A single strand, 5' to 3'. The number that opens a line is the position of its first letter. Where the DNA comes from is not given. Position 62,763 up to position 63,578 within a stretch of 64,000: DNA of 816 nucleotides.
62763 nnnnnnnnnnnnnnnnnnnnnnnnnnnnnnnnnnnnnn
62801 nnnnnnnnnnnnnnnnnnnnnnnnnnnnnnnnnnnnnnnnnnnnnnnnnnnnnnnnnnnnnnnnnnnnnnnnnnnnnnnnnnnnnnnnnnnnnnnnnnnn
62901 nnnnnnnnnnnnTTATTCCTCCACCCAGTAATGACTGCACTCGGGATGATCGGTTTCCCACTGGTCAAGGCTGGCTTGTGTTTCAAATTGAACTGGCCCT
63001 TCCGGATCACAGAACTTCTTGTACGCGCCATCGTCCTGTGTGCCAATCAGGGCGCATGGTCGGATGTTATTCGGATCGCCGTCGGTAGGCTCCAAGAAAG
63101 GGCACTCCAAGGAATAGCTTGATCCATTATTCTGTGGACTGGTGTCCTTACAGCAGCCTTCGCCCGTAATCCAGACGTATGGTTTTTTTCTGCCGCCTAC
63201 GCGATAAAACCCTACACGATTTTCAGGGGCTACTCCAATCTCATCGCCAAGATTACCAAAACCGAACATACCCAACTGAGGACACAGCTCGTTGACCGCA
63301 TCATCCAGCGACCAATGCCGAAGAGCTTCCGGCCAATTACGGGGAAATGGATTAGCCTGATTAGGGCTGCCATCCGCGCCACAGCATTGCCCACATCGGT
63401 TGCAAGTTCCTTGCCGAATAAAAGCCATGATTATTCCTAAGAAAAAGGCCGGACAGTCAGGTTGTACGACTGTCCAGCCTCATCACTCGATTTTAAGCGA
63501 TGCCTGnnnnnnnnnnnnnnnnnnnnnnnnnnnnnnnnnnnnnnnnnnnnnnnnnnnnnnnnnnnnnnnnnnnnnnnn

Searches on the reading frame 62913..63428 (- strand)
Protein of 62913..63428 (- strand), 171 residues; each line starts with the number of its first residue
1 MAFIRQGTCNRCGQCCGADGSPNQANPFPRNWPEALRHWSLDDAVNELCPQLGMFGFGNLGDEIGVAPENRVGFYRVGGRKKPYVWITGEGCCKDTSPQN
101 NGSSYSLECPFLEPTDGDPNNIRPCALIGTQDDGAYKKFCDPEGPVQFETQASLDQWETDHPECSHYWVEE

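Call 56: find_encoding_contigs(protein=window:62913-63428:-, flank=10000, max_places=4)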
Protein window:62913-63428:- (171 aa): 3 contigs read that carry it; 2 places shown.
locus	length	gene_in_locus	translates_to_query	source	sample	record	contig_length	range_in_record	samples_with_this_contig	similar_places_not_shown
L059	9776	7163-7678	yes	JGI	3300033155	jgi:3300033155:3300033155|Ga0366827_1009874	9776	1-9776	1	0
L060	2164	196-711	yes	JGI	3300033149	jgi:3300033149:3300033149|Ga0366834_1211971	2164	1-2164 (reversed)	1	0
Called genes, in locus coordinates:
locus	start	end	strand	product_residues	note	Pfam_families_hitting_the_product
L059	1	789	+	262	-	?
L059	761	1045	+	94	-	-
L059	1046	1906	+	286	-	-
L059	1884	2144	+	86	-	-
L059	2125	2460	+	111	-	-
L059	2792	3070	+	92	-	PF14520:HHH_5 (weak)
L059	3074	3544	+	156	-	-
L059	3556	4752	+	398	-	-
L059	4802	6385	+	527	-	-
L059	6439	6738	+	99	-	-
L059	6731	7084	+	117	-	-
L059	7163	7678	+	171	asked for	-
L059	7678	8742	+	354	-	-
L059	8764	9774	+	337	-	?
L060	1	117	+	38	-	?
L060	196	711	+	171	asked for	-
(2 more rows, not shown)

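Call 58: search_protein_families(library=pfam, proteins=[L059:4802-6385:+, L059:3556-4752:+, L059:1046-1906:+, L059:1-789:+], max_evalue=0.001)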
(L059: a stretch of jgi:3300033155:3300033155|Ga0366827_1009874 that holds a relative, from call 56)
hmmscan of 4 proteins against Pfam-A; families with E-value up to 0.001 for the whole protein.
L059:4802-6385:+ (527 aa): 0 families

L059:3556-4752:+ (398 aa): 0 families

L059:1046-1906:+ (286 aa): 0 families

L059:1-789:+ (262 aa): 0 families

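Call 92: search_protein_families(library=phrogs, proteins=[L059:4802-6385:+, L059:3556-4752:+, L059:1046-1906:+], max_evalue=0.01)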
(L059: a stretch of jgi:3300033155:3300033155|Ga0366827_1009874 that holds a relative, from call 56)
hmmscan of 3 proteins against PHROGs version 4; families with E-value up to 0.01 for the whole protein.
L059:4802-6385:+ (527 aa): 0 families

L059:3556-4752:+ (398 aa): 2 families
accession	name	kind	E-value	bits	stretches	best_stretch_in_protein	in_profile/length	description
phrog_11321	-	unknown function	7.5e-06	26.6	1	43-87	17-65/327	-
phrog_617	-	head and packaging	3.5e-05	23.9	1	45-183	47-164/626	major head protein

L059:1046-1906:+ (286 aa): 1 family
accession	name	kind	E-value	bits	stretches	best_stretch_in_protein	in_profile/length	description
phrog_24776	-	unknown function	3.3e-13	51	1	112-208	53-149/218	-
